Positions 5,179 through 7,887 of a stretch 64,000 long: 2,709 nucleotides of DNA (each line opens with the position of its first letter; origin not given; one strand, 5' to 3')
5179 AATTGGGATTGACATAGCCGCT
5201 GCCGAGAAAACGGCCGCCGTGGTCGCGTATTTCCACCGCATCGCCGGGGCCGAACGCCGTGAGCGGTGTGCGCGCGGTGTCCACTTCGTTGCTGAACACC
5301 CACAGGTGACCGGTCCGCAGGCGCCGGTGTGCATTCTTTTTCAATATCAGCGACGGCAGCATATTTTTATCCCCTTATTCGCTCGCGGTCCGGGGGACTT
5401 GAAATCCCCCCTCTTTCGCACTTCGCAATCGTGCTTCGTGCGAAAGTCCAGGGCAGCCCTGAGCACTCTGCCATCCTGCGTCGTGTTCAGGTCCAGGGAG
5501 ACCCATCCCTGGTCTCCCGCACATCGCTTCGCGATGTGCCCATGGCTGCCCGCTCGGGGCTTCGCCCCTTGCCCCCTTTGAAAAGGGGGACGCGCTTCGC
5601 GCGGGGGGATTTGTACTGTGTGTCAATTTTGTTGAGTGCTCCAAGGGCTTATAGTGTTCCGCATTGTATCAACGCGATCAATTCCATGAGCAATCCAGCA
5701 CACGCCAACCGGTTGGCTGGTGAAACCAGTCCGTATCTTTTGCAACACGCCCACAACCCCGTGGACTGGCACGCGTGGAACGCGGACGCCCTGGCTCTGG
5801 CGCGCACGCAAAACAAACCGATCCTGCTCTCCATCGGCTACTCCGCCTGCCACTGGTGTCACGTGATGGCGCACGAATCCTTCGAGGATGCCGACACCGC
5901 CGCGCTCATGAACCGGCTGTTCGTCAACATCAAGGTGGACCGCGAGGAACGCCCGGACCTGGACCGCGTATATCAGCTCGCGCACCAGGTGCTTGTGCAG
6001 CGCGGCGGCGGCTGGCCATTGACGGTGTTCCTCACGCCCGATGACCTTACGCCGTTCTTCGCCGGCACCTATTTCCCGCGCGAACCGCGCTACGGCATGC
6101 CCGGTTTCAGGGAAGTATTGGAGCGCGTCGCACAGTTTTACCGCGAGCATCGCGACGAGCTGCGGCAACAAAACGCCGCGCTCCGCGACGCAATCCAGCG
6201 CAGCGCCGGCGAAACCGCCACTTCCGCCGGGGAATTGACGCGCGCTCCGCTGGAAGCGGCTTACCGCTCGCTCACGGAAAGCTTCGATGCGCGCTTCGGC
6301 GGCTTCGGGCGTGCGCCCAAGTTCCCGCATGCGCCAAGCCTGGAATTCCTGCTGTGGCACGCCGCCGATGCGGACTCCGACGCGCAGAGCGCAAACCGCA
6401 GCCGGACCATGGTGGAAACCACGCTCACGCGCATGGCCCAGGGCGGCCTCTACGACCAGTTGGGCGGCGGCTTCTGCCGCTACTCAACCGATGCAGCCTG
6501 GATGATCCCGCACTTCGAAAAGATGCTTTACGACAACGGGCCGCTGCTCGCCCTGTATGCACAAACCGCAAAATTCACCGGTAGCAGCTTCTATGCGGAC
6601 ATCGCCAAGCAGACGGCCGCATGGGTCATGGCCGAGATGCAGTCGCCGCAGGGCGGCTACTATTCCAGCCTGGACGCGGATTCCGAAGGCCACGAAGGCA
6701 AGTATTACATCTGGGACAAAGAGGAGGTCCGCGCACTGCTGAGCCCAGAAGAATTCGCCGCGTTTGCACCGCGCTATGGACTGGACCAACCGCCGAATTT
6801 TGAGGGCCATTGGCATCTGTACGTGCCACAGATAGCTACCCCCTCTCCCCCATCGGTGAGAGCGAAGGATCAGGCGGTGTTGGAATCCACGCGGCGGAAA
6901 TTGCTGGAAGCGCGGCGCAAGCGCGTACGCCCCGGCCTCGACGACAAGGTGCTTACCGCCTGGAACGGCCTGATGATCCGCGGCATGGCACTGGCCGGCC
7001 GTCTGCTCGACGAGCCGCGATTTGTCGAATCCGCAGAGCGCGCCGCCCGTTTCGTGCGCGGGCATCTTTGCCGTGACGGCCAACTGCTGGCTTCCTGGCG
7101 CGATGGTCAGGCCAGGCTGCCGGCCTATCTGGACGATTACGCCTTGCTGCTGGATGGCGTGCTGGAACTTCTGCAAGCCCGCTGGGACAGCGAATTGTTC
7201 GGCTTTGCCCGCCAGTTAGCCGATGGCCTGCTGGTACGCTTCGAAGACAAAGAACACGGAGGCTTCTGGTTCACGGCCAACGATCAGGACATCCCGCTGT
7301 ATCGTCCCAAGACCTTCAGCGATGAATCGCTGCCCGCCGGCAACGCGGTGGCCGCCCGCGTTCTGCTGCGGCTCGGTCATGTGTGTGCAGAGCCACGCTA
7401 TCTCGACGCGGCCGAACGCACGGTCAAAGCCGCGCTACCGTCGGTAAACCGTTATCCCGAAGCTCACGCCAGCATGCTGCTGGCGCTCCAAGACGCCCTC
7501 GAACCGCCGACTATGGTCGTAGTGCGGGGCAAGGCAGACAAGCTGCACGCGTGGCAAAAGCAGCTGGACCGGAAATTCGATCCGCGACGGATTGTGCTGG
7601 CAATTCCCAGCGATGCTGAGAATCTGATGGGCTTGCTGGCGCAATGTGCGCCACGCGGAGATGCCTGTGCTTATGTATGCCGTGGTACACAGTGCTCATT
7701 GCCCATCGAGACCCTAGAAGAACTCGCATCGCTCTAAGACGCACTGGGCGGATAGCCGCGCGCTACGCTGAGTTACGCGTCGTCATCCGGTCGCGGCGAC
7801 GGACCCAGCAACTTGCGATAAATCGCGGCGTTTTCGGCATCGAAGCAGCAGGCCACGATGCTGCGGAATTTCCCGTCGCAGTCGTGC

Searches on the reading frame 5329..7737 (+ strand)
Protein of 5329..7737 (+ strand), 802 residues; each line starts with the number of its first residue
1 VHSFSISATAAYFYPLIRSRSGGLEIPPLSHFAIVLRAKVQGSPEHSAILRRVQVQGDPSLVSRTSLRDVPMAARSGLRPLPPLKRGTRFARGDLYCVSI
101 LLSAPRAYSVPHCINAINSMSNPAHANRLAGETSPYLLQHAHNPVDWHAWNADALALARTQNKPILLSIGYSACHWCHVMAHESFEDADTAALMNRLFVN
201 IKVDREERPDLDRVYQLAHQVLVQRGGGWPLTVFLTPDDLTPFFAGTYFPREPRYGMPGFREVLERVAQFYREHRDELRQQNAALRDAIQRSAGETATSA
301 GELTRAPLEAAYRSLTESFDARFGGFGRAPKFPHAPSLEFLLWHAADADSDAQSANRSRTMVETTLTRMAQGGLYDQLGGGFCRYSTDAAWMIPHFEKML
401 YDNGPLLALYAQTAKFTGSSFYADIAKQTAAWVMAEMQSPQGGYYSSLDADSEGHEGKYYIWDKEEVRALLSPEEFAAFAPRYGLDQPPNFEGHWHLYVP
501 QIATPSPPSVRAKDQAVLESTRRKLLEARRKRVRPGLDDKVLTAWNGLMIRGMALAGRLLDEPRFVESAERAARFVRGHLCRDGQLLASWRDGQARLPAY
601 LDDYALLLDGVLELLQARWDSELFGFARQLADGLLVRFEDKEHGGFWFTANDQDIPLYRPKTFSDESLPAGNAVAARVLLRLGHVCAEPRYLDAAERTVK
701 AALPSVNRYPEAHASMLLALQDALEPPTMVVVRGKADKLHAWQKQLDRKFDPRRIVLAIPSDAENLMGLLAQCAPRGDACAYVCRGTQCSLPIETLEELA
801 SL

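Call 75: search_protein_families(library=pfam, proteins=[window:5329-7737:+], max_evalue=0.000001)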
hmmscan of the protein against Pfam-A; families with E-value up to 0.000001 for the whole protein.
window:5329-7737:+ (802 aa): 2 families
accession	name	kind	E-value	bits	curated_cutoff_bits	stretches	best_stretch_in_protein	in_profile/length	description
PF03190.21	Thioredox_DsbH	-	1.2e-72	243.6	27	1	127-289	2-162/163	Protein of unknown function, DUF255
PF13899.12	Thioredoxin_7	-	6.8e-09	36.2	27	1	146-237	1-83/83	Thioredoxin-like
